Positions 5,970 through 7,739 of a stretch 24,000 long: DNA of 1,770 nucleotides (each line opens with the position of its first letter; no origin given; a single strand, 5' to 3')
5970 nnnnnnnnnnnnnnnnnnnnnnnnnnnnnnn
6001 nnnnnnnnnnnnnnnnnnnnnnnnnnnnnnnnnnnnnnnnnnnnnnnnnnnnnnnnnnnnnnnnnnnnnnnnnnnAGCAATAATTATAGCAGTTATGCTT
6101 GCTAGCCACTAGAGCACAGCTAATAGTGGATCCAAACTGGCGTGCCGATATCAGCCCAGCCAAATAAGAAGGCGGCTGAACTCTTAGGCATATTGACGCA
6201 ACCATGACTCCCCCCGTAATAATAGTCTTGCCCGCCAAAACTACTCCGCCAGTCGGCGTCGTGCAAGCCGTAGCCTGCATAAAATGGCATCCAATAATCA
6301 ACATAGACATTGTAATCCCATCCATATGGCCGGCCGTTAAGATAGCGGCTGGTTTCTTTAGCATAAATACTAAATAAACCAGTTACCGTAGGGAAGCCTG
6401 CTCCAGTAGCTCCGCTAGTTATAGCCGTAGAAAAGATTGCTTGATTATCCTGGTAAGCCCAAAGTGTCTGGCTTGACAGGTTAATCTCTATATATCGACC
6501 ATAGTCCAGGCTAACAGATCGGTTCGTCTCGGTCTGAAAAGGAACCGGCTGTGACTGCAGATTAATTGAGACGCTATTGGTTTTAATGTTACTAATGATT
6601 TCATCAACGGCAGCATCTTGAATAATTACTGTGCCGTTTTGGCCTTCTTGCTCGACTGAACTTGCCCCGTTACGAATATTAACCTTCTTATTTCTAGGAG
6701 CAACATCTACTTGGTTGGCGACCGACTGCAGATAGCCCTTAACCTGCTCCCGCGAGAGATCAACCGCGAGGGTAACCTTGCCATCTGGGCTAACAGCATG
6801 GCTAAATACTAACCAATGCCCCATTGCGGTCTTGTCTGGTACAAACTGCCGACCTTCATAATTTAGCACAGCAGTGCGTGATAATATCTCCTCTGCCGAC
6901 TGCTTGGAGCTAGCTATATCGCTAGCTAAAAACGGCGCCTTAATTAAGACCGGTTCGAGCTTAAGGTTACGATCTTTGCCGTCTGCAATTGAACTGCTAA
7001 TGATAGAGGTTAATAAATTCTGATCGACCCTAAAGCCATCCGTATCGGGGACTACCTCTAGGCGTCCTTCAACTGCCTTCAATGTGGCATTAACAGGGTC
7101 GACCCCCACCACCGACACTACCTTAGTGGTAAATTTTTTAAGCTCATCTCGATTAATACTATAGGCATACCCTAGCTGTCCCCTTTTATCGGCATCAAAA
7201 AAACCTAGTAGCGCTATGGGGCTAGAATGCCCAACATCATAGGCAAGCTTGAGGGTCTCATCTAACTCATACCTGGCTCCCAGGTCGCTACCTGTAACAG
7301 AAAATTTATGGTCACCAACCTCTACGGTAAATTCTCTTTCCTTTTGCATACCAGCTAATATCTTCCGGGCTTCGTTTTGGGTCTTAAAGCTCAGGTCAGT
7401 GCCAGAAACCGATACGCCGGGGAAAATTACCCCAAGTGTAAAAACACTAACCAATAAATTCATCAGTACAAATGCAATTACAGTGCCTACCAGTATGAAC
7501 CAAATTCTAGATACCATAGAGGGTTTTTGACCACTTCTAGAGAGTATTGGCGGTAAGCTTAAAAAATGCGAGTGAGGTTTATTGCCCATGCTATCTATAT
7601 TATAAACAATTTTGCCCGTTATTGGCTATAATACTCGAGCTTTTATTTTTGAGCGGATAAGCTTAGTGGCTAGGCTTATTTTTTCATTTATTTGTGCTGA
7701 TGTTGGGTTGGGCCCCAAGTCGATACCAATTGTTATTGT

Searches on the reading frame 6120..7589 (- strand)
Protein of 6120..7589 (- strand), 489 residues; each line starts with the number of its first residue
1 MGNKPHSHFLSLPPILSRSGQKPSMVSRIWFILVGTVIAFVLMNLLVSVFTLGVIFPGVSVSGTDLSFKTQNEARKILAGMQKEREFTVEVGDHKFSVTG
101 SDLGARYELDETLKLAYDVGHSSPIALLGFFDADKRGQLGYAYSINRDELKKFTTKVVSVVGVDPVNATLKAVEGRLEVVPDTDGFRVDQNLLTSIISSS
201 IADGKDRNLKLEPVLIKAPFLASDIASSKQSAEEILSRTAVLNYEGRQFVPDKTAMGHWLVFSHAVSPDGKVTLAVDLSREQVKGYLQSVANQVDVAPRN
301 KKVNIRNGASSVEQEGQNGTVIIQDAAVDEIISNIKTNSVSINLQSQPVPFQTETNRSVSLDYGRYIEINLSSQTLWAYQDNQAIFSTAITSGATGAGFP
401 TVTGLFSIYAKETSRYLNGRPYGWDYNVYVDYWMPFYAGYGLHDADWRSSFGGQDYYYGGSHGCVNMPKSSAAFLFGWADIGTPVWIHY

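Call 43: search_protein_families(library=pfam, proteins=[window:6120-7589:-], max_evalue=0.001)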
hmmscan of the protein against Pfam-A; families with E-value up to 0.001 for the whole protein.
window:6120-7589:- (489 aa): 2 families
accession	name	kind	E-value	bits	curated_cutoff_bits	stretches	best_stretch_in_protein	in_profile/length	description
PF12229.13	PG_binding_4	-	7.2e-24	84.6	22.1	2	97-207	2-114/117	Putative peptidoglycan binding domain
PF03734.19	YkuD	-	1e-22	81.7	23.4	1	365-487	2-146/146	L,D-transpeptidase catalytic domain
